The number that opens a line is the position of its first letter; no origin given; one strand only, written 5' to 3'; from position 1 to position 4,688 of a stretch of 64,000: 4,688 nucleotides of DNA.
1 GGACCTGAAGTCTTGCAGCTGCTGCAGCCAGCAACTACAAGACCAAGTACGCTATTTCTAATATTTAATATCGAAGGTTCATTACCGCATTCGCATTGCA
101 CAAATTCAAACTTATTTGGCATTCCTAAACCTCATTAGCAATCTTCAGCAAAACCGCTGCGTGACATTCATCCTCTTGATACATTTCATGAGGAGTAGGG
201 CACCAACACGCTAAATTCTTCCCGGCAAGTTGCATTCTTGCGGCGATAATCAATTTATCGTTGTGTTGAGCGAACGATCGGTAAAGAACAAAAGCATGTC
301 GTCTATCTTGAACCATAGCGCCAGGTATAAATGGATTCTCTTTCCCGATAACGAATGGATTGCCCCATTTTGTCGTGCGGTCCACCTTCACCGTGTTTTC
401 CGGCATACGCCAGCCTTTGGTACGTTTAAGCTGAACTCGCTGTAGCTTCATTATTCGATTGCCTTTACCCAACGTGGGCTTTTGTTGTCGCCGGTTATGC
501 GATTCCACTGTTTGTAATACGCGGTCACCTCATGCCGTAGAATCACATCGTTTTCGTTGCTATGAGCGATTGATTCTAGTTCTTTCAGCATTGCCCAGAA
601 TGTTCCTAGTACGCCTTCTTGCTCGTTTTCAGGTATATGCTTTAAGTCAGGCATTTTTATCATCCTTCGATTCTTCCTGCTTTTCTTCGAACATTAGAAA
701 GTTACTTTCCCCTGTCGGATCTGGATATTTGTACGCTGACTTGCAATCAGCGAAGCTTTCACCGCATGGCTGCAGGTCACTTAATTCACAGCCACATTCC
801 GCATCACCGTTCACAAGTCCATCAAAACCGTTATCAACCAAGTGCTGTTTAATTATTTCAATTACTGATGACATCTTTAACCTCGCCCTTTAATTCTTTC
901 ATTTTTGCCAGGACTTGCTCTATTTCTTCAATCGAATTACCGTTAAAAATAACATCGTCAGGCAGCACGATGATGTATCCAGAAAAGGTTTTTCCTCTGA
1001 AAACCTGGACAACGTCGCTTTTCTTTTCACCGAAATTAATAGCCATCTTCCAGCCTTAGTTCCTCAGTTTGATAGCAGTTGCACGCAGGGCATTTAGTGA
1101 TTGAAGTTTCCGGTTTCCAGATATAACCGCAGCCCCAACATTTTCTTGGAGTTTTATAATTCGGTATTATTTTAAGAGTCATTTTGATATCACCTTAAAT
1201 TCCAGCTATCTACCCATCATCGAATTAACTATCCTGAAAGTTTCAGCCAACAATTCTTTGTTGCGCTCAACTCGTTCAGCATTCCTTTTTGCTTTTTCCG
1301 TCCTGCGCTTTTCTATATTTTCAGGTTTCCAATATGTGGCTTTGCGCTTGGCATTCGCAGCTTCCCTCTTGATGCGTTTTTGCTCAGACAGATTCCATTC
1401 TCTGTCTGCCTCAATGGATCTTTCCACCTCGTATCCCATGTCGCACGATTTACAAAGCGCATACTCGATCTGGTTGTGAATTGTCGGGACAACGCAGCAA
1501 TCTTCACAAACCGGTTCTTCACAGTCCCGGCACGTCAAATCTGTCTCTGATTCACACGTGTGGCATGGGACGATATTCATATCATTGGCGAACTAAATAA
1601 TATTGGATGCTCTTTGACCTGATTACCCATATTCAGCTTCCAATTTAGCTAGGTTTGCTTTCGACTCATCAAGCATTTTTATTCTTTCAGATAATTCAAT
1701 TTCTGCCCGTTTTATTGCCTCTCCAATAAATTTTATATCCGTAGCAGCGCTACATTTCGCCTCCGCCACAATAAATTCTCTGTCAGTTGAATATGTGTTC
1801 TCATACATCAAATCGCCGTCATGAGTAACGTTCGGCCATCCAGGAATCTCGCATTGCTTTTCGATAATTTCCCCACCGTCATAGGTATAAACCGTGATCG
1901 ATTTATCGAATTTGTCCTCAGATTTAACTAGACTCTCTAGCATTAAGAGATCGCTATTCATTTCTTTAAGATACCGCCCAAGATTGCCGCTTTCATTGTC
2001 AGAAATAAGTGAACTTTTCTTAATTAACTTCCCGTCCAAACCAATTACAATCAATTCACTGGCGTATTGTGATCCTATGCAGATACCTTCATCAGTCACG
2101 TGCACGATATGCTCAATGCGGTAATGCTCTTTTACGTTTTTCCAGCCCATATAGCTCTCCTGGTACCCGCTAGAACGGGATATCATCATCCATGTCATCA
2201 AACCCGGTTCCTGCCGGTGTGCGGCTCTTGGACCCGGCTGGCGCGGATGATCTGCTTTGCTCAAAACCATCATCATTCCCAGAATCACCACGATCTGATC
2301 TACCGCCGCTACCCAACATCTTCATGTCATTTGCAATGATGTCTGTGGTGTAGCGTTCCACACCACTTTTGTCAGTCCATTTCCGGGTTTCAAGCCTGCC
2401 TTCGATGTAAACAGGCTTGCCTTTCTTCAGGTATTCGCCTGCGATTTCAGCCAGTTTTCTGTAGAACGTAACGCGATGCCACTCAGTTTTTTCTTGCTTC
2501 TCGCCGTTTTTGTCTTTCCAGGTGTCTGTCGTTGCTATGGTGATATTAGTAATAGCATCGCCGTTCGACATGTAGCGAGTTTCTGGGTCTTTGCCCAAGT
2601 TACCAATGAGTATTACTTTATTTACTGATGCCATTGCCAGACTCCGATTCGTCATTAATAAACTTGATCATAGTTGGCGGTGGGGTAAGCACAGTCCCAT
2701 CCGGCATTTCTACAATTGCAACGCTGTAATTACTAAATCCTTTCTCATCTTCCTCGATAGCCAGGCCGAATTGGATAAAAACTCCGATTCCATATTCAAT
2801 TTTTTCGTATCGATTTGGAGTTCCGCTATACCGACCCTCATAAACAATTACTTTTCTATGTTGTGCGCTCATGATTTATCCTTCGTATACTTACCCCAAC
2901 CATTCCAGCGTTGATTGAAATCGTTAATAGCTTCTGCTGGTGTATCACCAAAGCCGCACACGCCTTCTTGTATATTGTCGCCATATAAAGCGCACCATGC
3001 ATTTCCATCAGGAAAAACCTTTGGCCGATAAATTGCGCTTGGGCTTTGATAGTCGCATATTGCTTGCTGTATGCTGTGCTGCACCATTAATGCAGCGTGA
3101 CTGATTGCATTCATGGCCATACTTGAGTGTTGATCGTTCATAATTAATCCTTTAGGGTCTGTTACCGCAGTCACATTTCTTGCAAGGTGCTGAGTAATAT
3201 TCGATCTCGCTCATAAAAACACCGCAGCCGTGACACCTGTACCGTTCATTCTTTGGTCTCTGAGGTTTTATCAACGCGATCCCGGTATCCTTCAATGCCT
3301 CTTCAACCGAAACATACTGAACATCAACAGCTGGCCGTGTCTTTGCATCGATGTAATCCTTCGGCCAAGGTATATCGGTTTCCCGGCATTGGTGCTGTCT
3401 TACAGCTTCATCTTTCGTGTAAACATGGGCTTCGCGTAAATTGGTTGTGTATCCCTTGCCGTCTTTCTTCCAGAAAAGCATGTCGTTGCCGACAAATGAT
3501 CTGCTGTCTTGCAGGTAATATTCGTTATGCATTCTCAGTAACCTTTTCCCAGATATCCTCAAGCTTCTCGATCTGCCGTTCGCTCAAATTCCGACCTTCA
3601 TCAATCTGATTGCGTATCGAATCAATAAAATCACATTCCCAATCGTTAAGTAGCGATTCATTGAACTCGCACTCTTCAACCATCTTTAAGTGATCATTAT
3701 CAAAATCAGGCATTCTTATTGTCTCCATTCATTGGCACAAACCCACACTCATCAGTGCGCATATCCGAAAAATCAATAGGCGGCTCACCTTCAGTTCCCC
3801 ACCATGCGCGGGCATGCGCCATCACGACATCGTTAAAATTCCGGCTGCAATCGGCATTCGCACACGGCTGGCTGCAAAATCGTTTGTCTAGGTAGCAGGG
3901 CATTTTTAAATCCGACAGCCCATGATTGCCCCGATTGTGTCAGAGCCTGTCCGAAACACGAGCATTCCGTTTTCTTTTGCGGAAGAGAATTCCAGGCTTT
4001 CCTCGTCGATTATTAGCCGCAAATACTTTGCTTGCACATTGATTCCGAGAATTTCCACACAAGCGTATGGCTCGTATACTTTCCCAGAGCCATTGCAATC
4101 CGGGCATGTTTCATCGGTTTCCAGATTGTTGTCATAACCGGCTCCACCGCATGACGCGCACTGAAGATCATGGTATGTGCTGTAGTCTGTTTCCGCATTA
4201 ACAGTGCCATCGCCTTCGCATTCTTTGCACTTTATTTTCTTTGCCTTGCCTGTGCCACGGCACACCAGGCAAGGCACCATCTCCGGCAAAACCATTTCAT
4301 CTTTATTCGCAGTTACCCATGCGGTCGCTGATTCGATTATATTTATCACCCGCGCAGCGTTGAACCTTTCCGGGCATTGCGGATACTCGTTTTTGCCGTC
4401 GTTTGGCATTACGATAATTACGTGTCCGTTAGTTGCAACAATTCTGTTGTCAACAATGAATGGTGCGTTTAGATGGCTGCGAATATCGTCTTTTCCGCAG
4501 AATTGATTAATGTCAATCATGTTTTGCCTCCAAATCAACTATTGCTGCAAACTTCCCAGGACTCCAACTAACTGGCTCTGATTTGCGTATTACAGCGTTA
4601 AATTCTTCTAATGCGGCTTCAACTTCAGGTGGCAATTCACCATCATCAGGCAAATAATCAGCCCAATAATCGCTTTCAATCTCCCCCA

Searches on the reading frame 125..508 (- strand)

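Call 22: search_protein_families(library=pfam, proteins=[window:125-508:-], max_evalue=0.001)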
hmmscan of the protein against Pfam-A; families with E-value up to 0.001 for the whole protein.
window:125-508:- (127 aa): 1 family
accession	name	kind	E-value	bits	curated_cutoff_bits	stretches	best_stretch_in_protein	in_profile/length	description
PF14216.11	DUF4326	-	9.8e-24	84.3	25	1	28-122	1-82/82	Domain of unknown function (DUF4326)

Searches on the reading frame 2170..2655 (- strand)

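Call 22: search_protein_families(library=pfam, proteins=[window:2170-2655:-], max_evalue=0.001)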
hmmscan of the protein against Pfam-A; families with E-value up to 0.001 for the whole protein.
window:2170-2655:- (161 aa): 1 family
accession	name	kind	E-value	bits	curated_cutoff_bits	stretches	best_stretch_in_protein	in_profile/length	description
PF00436.31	SSB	-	4.1e-41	139.7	26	1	11-114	1-104/104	Single-strand binding protein family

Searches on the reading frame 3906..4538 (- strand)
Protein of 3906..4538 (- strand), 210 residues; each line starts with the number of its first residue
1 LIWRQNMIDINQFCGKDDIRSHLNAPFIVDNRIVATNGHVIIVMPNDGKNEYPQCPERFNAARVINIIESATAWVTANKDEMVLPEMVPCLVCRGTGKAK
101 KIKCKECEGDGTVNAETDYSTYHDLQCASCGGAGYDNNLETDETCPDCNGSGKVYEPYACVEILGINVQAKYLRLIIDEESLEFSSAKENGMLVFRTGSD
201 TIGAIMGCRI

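Call 22: search_protein_families(library=pfam, proteins=[window:3906-4538:-], max_evalue=0.001)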
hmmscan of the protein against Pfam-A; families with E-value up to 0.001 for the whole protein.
window:3906-4538:- (210 aa): 2 families
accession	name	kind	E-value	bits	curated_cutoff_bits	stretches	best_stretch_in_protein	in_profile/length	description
PF00684.25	DnaJ_CXXCXGXG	-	1.1e-08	35.7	32.7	2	90-150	1-63/65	DnaJ central domain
PF15777.11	Anti-TRAP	-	0.00025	21.4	32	0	103-134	12-40/59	Tryptophan RNA-binding attenuator protein inhibitory protein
